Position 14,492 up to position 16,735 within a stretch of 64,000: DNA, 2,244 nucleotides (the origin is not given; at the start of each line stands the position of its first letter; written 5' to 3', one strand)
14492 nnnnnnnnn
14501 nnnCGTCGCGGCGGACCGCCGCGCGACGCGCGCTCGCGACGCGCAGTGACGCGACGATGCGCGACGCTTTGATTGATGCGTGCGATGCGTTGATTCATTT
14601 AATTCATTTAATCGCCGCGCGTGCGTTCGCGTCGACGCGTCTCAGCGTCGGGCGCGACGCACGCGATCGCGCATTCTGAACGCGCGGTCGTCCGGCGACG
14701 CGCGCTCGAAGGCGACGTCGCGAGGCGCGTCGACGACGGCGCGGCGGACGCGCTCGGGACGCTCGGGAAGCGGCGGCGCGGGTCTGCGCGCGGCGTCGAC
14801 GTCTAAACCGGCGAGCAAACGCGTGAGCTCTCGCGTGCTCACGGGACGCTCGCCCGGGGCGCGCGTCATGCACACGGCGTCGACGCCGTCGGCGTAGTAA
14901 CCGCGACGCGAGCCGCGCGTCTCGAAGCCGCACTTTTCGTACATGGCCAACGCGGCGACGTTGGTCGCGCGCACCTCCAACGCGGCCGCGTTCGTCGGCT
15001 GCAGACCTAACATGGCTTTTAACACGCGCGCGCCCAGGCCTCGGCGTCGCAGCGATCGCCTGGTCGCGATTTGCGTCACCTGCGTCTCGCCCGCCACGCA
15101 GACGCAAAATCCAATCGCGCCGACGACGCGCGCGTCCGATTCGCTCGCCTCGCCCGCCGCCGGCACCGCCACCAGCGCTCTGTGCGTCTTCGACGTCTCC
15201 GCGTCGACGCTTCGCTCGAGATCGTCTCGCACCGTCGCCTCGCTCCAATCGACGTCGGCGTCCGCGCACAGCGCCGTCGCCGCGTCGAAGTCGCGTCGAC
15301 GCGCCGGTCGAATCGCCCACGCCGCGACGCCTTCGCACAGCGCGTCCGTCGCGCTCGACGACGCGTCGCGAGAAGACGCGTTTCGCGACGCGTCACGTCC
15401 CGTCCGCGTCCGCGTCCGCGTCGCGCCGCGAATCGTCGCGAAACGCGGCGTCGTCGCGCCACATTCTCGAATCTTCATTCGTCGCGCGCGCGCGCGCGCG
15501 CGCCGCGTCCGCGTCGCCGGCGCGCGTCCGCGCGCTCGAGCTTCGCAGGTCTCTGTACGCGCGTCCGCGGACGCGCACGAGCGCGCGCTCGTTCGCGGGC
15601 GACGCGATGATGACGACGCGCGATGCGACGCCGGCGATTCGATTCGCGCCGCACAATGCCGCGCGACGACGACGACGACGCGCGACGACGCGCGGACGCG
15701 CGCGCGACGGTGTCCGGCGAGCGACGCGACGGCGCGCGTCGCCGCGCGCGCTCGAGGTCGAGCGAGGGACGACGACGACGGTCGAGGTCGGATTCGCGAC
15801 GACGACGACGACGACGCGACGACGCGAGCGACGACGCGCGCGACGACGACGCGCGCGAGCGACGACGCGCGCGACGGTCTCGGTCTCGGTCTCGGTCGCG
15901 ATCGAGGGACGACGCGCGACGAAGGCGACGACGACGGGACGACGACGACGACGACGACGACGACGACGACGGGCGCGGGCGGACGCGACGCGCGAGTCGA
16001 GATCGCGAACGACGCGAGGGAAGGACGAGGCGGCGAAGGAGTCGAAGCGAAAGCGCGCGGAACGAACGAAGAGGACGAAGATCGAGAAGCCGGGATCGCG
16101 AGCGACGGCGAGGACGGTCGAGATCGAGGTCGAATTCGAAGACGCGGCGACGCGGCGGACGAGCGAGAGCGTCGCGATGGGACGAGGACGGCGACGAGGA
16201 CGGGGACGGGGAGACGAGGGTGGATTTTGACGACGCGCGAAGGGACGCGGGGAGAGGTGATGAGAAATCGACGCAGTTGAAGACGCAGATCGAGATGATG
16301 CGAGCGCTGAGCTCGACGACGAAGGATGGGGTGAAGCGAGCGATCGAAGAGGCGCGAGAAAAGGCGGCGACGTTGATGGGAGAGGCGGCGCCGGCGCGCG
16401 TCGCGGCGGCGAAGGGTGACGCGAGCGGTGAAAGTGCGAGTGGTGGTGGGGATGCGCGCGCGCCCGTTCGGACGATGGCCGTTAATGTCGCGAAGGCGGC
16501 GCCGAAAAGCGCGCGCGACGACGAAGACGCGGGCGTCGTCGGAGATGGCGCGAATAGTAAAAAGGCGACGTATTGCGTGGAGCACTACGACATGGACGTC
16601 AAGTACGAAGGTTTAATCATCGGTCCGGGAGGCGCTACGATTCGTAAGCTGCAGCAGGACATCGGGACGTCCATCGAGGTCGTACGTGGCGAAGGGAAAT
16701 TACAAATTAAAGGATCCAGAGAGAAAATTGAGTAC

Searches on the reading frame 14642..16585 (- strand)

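Call 16: search_protein_families(library=pfam, proteins=[window:14642-16585:-])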
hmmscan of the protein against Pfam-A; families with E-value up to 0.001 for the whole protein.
window:14642-16585:- (647 aa): 4 families
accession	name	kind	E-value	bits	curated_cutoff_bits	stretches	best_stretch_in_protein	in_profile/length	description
PF00583.31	Acetyltransf_1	-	5.2e-09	36.8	20.7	1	482-554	39-116/116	Acetyltransferase (GNAT) family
PF13508.13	Acetyltransf_7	-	1.4e-07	32.2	27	1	484-555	11-83/84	Acetyltransferase (GNAT) domain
PF13673.13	Acetyltransf_10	-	1.2e-06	28.9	23.6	1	483-574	38-125/128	Acetyltransferase (GNAT) domain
PF08445.16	FR47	-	7.4e-06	26.3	22.1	1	499-557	21-80/86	FR47-like protein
